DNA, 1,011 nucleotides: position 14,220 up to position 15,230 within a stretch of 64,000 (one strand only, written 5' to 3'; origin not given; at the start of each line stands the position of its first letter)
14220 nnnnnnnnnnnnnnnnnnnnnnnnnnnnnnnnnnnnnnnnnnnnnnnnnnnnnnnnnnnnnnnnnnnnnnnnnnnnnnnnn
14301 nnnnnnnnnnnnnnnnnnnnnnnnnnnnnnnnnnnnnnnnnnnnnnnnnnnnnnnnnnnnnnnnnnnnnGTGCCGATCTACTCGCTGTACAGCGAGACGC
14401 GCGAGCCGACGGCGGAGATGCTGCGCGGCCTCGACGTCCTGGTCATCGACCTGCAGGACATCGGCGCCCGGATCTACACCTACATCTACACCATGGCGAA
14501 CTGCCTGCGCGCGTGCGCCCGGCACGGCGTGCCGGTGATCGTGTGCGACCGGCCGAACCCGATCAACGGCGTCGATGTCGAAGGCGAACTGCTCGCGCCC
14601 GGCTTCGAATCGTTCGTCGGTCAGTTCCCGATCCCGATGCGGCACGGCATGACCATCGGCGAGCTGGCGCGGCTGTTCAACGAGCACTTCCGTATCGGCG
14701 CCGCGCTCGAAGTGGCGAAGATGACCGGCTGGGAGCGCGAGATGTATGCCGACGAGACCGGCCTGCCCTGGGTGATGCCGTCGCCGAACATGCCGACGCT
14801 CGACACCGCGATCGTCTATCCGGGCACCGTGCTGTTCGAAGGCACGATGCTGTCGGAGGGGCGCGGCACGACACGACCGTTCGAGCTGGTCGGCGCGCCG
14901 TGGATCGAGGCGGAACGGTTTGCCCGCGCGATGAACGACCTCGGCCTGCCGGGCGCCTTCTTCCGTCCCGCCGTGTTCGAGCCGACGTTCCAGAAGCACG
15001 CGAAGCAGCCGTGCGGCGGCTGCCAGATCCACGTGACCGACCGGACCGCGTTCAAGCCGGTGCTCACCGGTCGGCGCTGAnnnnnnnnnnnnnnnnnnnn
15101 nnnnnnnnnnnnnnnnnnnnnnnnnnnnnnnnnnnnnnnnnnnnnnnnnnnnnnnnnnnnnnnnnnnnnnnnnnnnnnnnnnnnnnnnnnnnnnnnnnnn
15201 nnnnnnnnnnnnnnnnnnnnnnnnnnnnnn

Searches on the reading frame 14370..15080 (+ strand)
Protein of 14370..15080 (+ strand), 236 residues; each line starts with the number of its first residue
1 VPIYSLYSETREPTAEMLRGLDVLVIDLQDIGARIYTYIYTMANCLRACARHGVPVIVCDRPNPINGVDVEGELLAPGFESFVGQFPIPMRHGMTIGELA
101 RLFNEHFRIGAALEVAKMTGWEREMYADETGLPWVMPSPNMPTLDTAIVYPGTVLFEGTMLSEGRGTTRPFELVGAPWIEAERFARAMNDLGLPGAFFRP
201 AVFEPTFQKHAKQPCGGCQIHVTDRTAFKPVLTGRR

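Call 30: search_protein_families(library=pfam, proteins=[window:14370-15080:+], max_evalue=0.001)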
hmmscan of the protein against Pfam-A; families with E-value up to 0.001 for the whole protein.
window:14370-15080:+ (236 aa): 2 families
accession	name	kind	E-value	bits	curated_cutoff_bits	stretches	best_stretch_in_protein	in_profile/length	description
PF07075.17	NamZ_N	-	7e-66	221.9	26.9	1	1-144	59-202/203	Exo-beta-N-acetylmuramidase NamZ, N-terminal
PF20732.2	NamZ_C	-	4.6e-37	128.5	25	1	148-234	1-87/152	Exo-beta-N-acetylmuramidase NamZ, C-terminal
